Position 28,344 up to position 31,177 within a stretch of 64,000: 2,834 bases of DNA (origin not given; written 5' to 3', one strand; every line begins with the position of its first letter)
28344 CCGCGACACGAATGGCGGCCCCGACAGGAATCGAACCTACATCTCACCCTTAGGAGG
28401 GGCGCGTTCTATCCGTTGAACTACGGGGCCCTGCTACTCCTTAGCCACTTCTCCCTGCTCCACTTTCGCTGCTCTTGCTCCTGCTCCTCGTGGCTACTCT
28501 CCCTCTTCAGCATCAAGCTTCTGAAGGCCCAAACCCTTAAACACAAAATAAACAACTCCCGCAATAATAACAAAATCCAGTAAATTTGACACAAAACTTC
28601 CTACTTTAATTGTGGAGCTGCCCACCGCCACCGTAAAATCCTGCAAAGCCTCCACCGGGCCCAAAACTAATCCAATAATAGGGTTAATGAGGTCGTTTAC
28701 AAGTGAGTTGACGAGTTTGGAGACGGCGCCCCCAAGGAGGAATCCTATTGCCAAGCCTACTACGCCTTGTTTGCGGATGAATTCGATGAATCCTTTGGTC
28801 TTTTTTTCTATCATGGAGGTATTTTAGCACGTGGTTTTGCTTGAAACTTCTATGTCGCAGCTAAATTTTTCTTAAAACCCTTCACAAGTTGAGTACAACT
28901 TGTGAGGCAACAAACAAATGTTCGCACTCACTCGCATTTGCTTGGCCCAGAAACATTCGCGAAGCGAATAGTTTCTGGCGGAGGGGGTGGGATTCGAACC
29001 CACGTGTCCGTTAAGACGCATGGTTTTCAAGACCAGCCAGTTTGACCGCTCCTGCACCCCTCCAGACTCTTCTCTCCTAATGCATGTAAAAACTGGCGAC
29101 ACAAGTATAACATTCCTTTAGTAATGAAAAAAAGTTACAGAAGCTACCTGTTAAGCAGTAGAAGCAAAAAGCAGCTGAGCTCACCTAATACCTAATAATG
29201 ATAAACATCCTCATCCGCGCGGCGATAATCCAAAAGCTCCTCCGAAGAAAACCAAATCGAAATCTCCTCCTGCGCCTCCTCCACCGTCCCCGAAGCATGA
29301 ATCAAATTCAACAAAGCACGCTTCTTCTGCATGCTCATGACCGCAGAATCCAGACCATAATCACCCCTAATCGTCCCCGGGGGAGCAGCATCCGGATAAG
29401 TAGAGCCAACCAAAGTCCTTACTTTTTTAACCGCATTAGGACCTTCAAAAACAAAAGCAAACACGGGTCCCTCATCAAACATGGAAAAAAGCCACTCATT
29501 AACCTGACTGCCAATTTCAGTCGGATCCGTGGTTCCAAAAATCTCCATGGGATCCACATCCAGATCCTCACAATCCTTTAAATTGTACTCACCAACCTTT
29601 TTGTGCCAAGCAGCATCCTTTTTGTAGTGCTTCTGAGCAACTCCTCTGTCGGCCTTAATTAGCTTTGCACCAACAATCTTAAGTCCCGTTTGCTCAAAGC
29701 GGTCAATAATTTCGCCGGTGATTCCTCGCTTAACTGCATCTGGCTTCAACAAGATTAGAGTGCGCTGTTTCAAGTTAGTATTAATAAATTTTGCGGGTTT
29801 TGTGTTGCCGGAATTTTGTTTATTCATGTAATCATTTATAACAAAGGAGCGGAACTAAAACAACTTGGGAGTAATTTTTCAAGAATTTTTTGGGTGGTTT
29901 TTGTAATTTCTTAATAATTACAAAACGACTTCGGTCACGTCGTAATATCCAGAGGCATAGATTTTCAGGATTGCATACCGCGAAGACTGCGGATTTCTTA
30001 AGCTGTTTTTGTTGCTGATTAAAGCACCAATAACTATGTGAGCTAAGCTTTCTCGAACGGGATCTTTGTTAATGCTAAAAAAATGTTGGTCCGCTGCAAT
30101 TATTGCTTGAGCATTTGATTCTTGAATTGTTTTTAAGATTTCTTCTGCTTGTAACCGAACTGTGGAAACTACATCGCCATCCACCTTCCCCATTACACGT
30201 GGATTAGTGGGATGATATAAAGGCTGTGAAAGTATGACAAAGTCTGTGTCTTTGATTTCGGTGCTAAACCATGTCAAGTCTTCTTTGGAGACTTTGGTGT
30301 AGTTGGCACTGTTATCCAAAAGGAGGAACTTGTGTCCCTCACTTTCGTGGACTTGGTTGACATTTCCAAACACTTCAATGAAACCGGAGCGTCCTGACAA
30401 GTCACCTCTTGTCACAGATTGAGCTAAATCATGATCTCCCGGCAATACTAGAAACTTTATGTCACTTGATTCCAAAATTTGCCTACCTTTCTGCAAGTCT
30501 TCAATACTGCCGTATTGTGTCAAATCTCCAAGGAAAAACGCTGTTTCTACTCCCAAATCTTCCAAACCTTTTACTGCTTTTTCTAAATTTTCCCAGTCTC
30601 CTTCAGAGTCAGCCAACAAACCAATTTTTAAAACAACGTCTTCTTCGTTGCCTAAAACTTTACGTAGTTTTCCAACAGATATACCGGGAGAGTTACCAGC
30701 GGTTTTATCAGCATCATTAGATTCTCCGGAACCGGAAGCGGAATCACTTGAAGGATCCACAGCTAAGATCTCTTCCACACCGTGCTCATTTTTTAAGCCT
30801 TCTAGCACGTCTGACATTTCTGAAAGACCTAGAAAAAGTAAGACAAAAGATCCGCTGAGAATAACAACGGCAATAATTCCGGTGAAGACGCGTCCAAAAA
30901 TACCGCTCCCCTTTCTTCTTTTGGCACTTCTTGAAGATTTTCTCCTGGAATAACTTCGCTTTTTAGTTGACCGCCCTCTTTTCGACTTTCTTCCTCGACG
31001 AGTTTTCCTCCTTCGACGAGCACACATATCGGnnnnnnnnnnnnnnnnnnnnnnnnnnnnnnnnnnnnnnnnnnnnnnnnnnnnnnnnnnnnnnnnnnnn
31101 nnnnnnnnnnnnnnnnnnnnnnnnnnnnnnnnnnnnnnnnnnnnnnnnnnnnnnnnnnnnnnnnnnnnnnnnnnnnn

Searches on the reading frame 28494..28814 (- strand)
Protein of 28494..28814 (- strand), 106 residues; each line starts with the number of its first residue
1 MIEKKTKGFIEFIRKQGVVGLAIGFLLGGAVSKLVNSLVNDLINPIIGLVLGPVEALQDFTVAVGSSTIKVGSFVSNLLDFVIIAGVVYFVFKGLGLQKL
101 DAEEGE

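Call 92: search_protein_families(library=pfam, proteins=[window:28494-28814:-], max_evalue=0.001)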
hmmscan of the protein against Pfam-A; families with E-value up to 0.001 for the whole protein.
window:28494-28814:- (106 aa): 1 family
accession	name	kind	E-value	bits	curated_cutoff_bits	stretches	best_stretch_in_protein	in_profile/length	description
PF01741.23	MscL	-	3.1e-21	76.4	27.4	1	7-96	3-96/123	Large-conductance mechanosensitive channel, MscL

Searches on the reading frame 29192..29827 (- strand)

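Call 56: search_protein_families(library=pfam, proteins=[window:29192-29827:-], max_evalue=0.001)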
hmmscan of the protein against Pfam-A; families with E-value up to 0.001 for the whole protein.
window:29192-29827:- (211 aa): 1 family
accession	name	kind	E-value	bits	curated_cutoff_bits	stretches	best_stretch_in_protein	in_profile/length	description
PF00334.24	NDK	-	4.8e-37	127.3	27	2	113-197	60-134/135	Nucleoside diphosphate kinase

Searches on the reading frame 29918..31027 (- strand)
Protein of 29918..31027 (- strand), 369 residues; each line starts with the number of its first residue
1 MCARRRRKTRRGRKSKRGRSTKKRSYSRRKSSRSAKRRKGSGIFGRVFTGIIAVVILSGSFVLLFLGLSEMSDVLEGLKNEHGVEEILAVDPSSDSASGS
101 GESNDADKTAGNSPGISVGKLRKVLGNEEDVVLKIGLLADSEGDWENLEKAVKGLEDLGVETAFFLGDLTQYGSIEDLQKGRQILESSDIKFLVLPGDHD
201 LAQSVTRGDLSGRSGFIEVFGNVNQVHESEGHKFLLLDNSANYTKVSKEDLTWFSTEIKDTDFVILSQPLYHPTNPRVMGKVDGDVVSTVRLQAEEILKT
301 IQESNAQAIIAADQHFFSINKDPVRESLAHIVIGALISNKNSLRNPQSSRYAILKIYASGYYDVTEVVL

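Call 56: search_protein_families(library=pfam, proteins=[window:29918-31027:-], max_evalue=0.001)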
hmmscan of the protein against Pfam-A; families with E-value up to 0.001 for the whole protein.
window:29918-31027:- (369 aa): 1 family
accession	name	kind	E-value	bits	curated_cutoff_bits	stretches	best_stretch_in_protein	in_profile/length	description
PF00149.33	Metallophos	-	1.9e-06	28.9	21.5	1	134-315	2-189/191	Calcineurin-like phosphoesterase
